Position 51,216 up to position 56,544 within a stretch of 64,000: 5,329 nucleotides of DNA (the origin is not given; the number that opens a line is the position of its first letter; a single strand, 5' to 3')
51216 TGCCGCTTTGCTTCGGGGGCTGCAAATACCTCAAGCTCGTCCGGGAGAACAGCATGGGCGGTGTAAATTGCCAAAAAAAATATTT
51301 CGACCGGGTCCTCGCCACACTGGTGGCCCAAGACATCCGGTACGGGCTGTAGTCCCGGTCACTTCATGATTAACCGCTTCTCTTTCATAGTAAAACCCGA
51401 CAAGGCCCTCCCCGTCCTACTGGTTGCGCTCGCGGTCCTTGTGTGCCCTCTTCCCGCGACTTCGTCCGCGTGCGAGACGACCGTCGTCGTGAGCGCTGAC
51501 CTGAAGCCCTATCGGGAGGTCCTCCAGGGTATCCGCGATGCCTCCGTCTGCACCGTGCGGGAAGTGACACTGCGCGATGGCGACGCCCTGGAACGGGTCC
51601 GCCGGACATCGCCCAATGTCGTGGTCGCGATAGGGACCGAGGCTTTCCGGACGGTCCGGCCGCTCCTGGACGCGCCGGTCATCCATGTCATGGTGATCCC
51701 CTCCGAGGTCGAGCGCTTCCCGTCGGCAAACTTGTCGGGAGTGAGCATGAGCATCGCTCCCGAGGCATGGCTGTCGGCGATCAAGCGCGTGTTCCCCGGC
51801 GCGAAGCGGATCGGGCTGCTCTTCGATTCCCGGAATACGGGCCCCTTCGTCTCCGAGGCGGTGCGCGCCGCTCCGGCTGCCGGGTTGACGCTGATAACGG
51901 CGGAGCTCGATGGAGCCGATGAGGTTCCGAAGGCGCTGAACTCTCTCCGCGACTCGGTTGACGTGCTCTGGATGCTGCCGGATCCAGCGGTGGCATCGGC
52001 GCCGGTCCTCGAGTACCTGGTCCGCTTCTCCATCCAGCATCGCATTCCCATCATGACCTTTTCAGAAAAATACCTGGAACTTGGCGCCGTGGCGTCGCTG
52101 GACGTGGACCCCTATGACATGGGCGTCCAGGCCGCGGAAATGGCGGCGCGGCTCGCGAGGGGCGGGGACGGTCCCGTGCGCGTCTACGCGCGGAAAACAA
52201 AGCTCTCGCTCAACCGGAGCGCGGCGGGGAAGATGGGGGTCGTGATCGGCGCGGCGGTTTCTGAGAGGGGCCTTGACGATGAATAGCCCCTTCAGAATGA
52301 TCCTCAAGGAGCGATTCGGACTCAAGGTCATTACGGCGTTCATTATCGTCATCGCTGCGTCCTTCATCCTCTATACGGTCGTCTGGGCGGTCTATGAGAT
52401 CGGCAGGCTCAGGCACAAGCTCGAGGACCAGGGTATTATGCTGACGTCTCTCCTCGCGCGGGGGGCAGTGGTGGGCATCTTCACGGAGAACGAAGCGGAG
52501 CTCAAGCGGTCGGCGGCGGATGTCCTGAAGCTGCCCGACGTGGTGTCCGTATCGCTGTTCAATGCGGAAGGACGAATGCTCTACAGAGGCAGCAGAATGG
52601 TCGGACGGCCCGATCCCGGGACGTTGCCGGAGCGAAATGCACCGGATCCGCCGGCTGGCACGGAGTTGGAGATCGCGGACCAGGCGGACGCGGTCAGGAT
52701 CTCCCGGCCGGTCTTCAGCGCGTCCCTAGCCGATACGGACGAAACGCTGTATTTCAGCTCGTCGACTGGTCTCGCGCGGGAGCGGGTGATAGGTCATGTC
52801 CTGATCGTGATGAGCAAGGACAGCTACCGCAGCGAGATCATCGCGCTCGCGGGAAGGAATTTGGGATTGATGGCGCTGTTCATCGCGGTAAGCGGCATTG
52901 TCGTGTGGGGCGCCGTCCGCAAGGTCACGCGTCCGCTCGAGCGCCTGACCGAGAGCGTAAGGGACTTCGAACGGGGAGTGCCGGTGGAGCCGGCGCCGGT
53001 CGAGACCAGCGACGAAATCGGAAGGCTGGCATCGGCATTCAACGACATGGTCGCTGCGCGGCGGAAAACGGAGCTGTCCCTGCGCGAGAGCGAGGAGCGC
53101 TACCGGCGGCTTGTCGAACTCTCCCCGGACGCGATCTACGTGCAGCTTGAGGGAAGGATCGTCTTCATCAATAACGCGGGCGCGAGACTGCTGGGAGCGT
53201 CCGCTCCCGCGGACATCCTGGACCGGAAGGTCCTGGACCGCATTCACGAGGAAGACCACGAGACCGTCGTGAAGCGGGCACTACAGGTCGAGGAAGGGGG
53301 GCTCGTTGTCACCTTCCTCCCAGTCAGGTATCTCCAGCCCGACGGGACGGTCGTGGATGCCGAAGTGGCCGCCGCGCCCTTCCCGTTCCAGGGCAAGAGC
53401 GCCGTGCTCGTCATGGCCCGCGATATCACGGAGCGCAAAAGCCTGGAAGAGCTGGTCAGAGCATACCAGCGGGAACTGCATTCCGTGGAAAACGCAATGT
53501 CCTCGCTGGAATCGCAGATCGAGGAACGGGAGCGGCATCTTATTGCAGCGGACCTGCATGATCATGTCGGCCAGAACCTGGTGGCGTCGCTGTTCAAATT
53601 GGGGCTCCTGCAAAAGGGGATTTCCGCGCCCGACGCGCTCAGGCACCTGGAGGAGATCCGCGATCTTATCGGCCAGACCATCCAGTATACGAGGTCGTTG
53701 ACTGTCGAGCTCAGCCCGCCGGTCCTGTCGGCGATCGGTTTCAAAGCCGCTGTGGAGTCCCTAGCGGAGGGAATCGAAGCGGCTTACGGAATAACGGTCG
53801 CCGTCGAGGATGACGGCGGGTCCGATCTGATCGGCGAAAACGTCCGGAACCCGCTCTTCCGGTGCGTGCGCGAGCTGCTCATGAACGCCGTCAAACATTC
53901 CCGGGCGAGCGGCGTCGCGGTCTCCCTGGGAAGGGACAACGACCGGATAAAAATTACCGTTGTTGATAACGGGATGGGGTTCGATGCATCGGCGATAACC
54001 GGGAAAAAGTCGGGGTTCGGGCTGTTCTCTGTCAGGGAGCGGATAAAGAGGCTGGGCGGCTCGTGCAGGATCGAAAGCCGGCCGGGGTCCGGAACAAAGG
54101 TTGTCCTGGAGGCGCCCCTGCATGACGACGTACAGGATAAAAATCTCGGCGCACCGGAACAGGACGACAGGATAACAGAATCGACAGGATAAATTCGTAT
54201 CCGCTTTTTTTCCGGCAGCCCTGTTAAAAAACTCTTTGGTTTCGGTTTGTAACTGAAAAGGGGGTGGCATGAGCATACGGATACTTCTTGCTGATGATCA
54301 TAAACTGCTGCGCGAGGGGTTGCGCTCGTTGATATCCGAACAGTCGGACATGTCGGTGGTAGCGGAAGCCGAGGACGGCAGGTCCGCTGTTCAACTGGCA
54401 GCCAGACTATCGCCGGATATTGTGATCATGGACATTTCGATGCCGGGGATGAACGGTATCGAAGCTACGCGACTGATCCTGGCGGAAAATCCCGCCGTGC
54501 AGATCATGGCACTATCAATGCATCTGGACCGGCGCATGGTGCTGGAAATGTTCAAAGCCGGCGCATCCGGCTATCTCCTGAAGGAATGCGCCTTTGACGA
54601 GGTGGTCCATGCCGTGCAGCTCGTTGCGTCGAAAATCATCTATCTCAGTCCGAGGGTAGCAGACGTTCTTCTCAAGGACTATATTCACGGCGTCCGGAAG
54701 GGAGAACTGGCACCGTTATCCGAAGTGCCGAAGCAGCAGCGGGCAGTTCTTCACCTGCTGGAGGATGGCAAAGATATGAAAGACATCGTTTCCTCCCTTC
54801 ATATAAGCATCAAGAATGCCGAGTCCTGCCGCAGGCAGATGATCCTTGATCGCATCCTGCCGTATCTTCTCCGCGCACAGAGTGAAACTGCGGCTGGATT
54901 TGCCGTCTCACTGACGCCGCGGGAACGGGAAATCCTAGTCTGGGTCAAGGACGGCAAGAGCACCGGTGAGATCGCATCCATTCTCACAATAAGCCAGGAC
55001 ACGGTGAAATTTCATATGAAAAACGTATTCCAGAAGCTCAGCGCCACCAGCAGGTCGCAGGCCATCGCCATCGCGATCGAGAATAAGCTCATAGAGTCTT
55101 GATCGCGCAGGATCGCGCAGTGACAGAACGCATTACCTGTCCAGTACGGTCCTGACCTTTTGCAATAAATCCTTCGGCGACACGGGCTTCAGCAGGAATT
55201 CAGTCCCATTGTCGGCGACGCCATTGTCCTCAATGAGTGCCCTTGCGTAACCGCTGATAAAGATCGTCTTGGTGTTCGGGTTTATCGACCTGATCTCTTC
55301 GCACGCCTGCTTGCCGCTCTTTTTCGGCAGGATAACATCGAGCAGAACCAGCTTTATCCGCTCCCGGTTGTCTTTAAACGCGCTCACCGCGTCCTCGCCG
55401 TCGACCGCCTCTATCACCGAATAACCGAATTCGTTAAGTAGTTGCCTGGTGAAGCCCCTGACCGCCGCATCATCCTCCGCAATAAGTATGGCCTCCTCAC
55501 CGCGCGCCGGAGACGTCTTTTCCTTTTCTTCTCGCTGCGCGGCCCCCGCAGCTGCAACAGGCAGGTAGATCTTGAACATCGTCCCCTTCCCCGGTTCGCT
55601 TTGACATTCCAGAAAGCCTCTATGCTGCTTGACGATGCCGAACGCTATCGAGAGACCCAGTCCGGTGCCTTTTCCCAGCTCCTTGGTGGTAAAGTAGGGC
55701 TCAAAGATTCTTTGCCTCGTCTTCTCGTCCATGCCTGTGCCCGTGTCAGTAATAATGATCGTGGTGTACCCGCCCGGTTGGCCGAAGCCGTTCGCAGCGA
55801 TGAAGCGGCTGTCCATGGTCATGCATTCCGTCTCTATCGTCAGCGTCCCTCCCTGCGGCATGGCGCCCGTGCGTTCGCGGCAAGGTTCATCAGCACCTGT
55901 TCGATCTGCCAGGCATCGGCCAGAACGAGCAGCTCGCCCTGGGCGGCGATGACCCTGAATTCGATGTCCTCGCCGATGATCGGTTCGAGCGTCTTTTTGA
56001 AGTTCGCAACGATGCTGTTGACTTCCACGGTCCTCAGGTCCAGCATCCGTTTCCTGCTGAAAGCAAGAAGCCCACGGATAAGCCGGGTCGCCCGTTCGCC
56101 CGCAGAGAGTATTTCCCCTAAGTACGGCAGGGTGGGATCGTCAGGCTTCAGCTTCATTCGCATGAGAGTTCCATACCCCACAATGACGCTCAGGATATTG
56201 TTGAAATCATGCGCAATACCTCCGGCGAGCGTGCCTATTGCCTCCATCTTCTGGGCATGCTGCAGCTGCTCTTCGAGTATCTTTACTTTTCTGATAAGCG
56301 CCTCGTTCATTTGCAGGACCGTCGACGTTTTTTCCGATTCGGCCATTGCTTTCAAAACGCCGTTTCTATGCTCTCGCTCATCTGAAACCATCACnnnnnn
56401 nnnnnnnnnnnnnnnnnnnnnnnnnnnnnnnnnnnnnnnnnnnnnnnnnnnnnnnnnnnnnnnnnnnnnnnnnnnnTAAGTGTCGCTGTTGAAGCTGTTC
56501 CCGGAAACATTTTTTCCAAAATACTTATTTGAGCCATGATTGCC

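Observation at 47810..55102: Tightly packed operon: TonB-dependent receptor, hidden 33-aa peptide, RRE/radical-SAM/SPASM maturase, periplasmic binding protein, HisKA_3 kinase, LuxR regulator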

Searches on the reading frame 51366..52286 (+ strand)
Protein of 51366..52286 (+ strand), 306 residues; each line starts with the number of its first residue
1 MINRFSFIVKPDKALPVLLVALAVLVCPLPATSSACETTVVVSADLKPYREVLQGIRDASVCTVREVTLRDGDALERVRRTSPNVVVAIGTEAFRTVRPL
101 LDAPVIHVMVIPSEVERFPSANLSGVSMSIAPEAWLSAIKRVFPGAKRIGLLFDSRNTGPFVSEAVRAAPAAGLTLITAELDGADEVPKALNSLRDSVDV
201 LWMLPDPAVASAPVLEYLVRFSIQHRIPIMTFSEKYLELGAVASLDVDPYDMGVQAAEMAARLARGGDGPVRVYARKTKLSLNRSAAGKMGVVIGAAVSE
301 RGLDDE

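Call 6: search_protein_families(library=ncbifam, proteins=[window:51366-52286:+], max_evalue=0.01)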
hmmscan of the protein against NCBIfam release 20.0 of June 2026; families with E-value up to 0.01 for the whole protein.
window:51366-52286:+ (306 aa): 1 family
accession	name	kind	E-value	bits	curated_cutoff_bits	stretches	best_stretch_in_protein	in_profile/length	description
NF041285.1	ABC_SBP_TrpX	equivalog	3.7e-21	75.5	390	1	118-299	134-318/322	tryptophan ABC transporter substrate-binding protein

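Call 7: search_protein_families(library=pfam, proteins=[window:51366-52286:+], max_evalue=0.01)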
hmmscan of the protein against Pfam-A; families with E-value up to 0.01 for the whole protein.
window:51366-52286:+ (306 aa): 1 family
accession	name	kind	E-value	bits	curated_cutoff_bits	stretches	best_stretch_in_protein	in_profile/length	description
PF04392.18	ABC_sub_bind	-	5.3e-27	95.2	25.9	1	78-300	56-287/293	ABC transporter substrate binding protein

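Call 73: search_solved_structures(query=window:51366-52286:+, max_evalue=0.01, show_alignments=1)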
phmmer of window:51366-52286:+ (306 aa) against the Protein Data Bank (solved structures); distinct sequences matched with E-value up to 0.01: 7.
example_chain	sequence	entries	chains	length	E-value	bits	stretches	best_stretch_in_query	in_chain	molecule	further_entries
3lkv_A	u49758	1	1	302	2.1e-17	66.8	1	113-301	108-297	uncharacterized CONSERVED DOMAIN PROTEIN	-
3lft_A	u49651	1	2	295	4.3e-15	59.2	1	86-298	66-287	uncharacterized protein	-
6hni_A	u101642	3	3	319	2.7e-10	43.4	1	117-267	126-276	ABC-type transport system, sugar-family extracellular solute-binding protein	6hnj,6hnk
6k1w_A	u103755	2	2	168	1.4e-09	41.1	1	129-251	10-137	ABC-type uncharacterized transport system periplasmic component-like protein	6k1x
8wxm_A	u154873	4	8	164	1.7e-09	40.8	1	130-251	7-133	ABC-type uncharacterized transport system periplasmic component-like protein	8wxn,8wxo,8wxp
8wgk_A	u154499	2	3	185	1.8e-09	40.7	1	129-250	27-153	ABC-type uncharacterized transport system periplasmic component-like protein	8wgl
5z6v_A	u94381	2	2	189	1.9e-09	40.7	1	129-250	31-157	ABC-type uncharacterized transport system periplasmic component-like protein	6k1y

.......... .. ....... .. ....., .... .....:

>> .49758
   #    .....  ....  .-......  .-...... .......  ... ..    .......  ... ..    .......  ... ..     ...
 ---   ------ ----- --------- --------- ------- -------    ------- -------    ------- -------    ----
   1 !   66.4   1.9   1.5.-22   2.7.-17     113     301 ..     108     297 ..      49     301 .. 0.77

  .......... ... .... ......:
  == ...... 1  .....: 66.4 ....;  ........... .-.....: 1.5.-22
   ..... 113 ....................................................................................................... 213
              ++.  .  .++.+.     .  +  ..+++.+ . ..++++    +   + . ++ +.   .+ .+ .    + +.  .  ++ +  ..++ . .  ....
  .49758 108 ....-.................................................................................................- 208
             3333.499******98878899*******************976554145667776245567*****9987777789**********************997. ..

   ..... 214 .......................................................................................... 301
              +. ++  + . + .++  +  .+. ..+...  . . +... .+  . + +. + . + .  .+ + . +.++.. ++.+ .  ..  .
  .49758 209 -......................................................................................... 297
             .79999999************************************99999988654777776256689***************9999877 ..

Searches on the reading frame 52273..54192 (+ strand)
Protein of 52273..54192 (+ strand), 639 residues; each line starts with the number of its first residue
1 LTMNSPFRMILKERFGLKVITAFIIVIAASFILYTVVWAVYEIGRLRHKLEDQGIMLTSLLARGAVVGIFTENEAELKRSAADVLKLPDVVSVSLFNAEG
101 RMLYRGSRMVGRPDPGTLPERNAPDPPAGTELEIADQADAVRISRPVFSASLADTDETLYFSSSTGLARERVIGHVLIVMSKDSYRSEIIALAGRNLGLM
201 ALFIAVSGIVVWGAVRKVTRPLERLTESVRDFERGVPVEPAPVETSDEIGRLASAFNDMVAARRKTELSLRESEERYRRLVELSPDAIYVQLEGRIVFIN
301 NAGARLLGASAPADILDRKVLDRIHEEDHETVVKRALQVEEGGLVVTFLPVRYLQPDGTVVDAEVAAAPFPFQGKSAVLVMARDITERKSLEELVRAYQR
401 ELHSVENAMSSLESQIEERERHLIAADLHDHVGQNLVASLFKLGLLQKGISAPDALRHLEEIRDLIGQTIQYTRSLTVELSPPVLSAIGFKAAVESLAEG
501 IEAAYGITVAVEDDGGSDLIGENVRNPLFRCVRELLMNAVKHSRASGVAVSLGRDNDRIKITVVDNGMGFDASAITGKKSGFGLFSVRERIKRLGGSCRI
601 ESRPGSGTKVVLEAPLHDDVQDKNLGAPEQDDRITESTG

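Call 6: search_protein_families(library=ncbifam, proteins=[window:52273-54192:+], max_evalue=0.01)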
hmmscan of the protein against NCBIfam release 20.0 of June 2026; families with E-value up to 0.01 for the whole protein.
window:52273-54192:+ (639 aa): 51 families (the best 25 are shown)
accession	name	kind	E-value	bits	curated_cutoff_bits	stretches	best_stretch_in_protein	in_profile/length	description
NF047874.1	MASE3_PAS_HK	subfamily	3.5e-34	118.6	560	2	220-404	230-390/655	MASE3 domain-containing sensor histidine kinase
NF052443.1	SensHisKinMctS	equivalog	1e-32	113.1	700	1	417-615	247-447/457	two-component system sensor histidine kinase MctS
NF008649.0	PRK11644.1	equivalog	2e-27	96.1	408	1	391-612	275-494/499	signal transduction histidine-protein kinase/phosphatase UhpB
NF008184.0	PRK10935.1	equivalog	9e-26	90.6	553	1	191-616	150-559/565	nitrate/nitrite two-component system sensor histidine kinase NarQ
NF052531.1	Strep_LiaS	equivalog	4.2e-25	88.7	450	1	389-616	101-327/328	envelope stress sensor histidine kinase LiaS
NF007896.0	PRK10600.1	equivalog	1e-22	80.6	578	1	419-613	389-582/598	nitrate/nitrite two-component system sensor histidine kinase NarX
TIGR00229.1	sensory_box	domain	8.3e-21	74.4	22.9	1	271-393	1-124/126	PAS domain S-box protein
NF046044.1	PnpS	equivalog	4.3e-17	62.2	400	2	221-394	1-169/390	two-component system histidine kinase PnpS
NF033092.0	HK_WalK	equivalog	5e-16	58.4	725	1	169-396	152-373/594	cell wall metabolism sensor histidine kinase WalK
NF047786.1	his_kin_MadS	equivalog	2e-15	56.8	500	1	394-615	203-434/434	MadS family sensor histidine kinase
NF040691.1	MtrAB_MtrB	equivalog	2.5e-14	53.2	450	2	498-572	359-432/507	MtrAB system histidine kinase MtrB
TIGR02966.1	phoR_proteo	equivalog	6.8e-13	48.3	334.2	2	498-575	202-278/333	phosphate regulon sensor histidine kinase PhoR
NF008302.0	PRK11091.1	equivalog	5.1e-10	38.2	838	1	255-400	135-281/779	aerobic respiration two-component sensor histidine kinase ArcB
NF047322.1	HK_morpho_MacS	equivalog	6.1e-10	38.8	300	1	403-614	167-366/367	MacS family sensor histidine kinase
NF011874.0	PRK15347.1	equivalog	1.5e-09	36.5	852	1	535-621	521-619/921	two component system sensor kinase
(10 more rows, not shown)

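Call 7: search_protein_families(library=pfam, proteins=[window:52273-54192:+], max_evalue=0.01)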
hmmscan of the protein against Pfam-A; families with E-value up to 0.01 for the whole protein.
window:52273-54192:+ (639 aa): 10 families
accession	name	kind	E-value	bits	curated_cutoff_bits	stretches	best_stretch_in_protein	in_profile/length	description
PF02518.31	HATPase_c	-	1e-16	61.8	26.4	1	525-616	3-109/111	Histidine kinase-, DNA gyrase B-, and HSP90-like ATPase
PF00989.32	PAS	-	7.6e-13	48.9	22.6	1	275-385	1-113/113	PAS fold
PF07730.19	HisKA_3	-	7.8e-11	42.8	24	1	420-484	1-67/68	Histidine kinase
PF13426.13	PAS_9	-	2.9e-10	40.8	27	1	285-387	1-103/103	PAS domain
PF00672.30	HAMP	-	1.5e-09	38.5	25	1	215-261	3-49/53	HAMP domain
PF13188.13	PAS_8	-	5.9e-09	36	21.8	1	275-329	1-55/65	PAS domain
PF09984.15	sCache_4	-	1.6e-06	28.4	22.1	1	46-186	7-138/145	Single cache domain 4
PF08448.16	PAS_4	-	1.8e-06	28.6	23.1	1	282-389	2-109/110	PAS fold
PF13581.12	HATPase_c_2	-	1.1e-05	25.8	27.4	1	531-588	35-106/127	Histidine kinase-like ATPase domain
PF13040.11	Fur_reg_FbpB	-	0.0023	17.9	25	1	388-419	5-36/39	Fur-regulated basic protein B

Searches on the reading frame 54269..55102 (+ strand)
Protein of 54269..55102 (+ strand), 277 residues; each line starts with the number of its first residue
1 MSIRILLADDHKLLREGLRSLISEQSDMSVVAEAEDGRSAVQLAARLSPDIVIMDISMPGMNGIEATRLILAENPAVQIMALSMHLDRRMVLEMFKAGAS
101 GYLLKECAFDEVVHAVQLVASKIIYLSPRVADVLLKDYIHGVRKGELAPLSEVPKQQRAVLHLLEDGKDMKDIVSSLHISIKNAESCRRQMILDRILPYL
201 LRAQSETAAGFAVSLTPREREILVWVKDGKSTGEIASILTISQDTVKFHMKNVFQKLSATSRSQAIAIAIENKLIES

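Call 6: search_protein_families(library=ncbifam, proteins=[window:54269-55102:+], max_evalue=0.01)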
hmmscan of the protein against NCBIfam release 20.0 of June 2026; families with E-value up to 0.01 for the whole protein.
window:54269-55102:+ (277 aa): 107 families (the best 25 are shown)
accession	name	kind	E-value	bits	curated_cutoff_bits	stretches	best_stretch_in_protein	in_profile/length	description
NF052445.1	RespRegMctR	equivalog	1.5e-54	184.6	300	2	3-191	2-183/205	two-component system response regulator MctR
NF007935.0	PRK10651.1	equivalog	1.8e-44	151.5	250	2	3-180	7-183/216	two-component system response regulator NarL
NF011896.0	PRK15369.1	equivalog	1.9e-42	145.3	242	2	2-192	3-189/211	two component system response regulator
NF047785.1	respo_reg_MadR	equivalog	5.6e-42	143.5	300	2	3-181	1-177/209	MadR family response regulator transcription factor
NF007018.1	PRK09483.1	equivalog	2.3e-41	141.8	280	2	3-192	2-188/217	UvrY/SirA/GacA family response regulator transcription factor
NF007708.0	PRK10403.1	equivalog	5.9e-39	133.7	343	2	2-186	6-187/215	nitrate/nitrite response regulator protein NarP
NF007685.0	PRK10360.1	equivalog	9.8e-27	94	258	2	3-190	2-175/196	response regulator transcription factor UhpA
NF001965.0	PRK00742.1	subfamily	1.4e-24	87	293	1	1-126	2-130/357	chemotaxis-specific protein-glutamate methyltransferase CheB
NF007419.0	PRK09958.1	equivalog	6.1e-24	84.7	251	1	6-186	4-177/204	acid-sensing system DNA-binding response regulator EvgA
NF007403.0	PRK09935.1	equivalog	2.5e-22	79.5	271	2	5-184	6-181/210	fimbria biosynthesis transcriptional regulator FimZ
NF041830.1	RR_TF_ErdR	exception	3.4e-22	79.2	390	2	4-180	3-178/213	response regulator transcription factor ErdR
NF041367.1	CheY_Halo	equivalog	1.4e-21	77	200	1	5-118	1-112/114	chemotaxis protein CheY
NF009206.0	PRK12555.1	subfamily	4.7e-20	71.8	342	1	3-100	1-99/340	chemotaxis-specific protein-glutamate methyltransferase CheB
TIGR03020.2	EpsA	equivalog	6.5e-20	71.8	170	1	204-269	182-245/247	XrtB/PEP-CTERM-associated transcriptional regulator EpsA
NF006900.1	PRK09390.1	equivalog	1.3e-17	64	255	2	5-190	7-180/203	response regulator FixJ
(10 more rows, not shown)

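Call 7: search_protein_families(library=pfam, proteins=[window:54269-55102:+], max_evalue=0.01)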
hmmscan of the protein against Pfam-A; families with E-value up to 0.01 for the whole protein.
window:54269-55102:+ (277 aa): 6 families
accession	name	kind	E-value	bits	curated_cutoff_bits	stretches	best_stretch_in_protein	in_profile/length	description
PF00072.30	Response_reg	-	1.3e-29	103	30.2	1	5-117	1-111/111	Response regulator receiver domain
PF00196.25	GerE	-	8.5e-26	89.8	23.5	1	214-269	2-57/57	Bacterial regulatory proteins, luxR family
PF08281.18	Sigma70_r4_2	-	8e-11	41.9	25.7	1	214-256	10-53/54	Sigma-70, region 4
PF04545.22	Sigma70_r4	-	2.2e-07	30.7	24.1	1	214-257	4-48/50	Sigma-70, region 4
PF12840.13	HTH_20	-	0.0011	19.3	27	0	225-251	14-40/51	Helix-turn-helix domain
PF13518.12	HTH_28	-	0.0016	18.9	25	0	221-251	4-34/52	Helix-turn-helix domain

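Call 15: find_encoding_contigs(protein=window:54269-55102:+, flank=10000, max_places=3)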
Protein window:54269-55102:+ (277 aa): no gene with exactly this product is on record in the collection.

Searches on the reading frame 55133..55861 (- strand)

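Call 20: search_protein_families(library=pfam, proteins=[window:55133-55861:-], max_evalue=0.01)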
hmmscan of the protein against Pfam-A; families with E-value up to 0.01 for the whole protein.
window:55133-55861:- (242 aa): 2 families
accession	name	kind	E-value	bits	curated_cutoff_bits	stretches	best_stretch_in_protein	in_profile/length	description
PF00072.30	Response_reg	-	5.7e-19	68.8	30.2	1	125-237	1-111/111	Response regulator receiver domain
PF02518.31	HATPase_c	-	1.7e-16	61.1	26.4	1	30-103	35-110/111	Histidine kinase-, DNA gyrase B-, and HSP90-like ATPase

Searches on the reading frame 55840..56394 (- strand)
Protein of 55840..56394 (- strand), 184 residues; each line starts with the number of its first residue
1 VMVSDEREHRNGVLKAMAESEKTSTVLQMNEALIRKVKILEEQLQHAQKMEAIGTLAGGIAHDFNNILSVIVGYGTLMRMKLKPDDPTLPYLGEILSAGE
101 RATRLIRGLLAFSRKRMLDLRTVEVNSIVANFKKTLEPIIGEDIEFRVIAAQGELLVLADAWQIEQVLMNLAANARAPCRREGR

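Call 20: search_protein_families(library=pfam, proteins=[window:55840-56394:-], max_evalue=0.01)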
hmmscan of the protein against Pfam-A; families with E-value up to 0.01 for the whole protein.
window:55840-56394:- (184 aa): 1 family
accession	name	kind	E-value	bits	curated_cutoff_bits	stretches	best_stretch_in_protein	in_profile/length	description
PF00512.31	HisKA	-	1.1e-09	38.6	26.9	1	54-115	3-63/66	His Kinase A (phospho-acceptor) domain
